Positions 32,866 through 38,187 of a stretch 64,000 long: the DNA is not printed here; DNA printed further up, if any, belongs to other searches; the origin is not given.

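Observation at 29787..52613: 23-kb co-directional array physically joins a Glt/Nfs-like machine to a Wzx/Wzy polysaccharide pathway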

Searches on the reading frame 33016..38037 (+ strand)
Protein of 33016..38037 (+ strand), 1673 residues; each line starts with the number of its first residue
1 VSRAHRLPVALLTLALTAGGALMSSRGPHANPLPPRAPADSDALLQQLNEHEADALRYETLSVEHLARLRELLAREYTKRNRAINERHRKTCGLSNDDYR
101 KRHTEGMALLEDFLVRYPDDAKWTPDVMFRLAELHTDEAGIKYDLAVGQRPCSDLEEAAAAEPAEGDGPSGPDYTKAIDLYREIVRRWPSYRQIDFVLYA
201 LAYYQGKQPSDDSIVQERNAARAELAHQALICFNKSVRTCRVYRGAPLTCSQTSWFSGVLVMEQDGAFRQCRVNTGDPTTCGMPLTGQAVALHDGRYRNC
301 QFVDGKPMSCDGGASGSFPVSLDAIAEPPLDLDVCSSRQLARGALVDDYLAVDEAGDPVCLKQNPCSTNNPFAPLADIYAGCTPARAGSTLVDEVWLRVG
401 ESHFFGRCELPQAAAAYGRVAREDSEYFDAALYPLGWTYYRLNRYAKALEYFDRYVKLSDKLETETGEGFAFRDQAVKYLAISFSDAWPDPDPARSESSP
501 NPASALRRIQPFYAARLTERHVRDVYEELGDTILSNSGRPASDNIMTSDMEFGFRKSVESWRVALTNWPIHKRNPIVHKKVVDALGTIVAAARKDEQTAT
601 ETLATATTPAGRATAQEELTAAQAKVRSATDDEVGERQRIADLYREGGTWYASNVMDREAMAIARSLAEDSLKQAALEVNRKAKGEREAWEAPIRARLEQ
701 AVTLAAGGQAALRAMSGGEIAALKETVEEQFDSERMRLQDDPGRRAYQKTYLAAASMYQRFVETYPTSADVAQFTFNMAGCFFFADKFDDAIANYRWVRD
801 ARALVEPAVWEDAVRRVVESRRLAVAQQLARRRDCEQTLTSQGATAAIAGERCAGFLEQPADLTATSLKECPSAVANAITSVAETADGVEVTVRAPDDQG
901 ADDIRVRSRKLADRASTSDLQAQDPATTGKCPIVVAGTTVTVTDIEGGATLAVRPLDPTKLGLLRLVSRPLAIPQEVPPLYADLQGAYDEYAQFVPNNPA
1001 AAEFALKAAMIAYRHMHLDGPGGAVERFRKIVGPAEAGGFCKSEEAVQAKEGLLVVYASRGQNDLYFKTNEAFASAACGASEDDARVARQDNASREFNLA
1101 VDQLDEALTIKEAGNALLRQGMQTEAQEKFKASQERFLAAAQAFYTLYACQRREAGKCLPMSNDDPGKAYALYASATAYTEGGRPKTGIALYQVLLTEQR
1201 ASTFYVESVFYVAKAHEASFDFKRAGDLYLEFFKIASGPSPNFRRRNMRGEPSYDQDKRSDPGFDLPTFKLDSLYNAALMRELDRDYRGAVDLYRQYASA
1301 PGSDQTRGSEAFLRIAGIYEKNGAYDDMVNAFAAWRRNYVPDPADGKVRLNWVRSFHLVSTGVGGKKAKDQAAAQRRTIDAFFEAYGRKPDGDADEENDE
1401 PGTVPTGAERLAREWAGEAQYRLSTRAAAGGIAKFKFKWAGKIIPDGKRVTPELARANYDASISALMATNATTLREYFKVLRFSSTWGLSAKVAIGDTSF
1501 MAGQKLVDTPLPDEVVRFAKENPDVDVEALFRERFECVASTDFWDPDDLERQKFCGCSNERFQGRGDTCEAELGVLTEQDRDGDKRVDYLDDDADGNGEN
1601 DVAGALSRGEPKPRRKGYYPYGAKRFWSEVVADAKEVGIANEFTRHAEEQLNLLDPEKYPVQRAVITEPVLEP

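Call 6: search_protein_families(library=pfam, proteins=[window:33016-38037:+], max_evalue=0.01)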
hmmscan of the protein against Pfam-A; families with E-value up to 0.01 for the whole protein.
window:33016-38037:+ (1673 aa): 7 families
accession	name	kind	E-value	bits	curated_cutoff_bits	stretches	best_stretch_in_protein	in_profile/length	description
PF13174.12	TPR_6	-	2e-10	41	26.3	0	431-457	2-28/33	Tetratricopeptide repeat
PF13428.12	TPR_14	-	1.2e-05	26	23.5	0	430-458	2-30/44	Tetratricopeptide repeat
PF14559.12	TPR_19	-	7.4e-05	23.4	25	0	412-456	9-52/68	Tetratricopeptide repeat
PF13432.12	TPR_16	-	0.00015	22.6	32.7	1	411-459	14-61/65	Tetratricopeptide repeat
PF07719.23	TPR_2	-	0.00058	20.2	27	1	432-459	4-31/34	Tetratricopeptide repeat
PF00515.34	TPR_1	-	0.00097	19.3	27.8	1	432-458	4-30/34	Tetratricopeptide repeat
PF13176.12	TPR_7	-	0.0032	17.9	27.9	0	431-454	1-24/36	Tetratricopeptide repeat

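Call 9: search_protein_families(library=ncbifam, proteins=[window:33016-38037:+], max_evalue=0.01)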
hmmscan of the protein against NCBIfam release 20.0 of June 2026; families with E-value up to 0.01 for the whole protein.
window:33016-38037:+ (1673 aa): 0 families

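Call 42: search_protein_families(library=ncbifam, proteins=[window:33016-38037:+], max_evalue=10)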
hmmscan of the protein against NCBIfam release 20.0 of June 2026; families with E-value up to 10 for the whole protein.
window:33016-38037:+ (1673 aa): 2 families
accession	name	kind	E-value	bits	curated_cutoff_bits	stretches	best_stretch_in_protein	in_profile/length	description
TIGR03302.1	OM_YfiO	subfamily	0.089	12.3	81.4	3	748-782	83-117/239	outer membrane protein assembly factor BamD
TIGR02795.1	tol_pal_ybgF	equivalog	0.17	12.5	90.1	2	748-798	15-65/119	tol-pal system protein YbgF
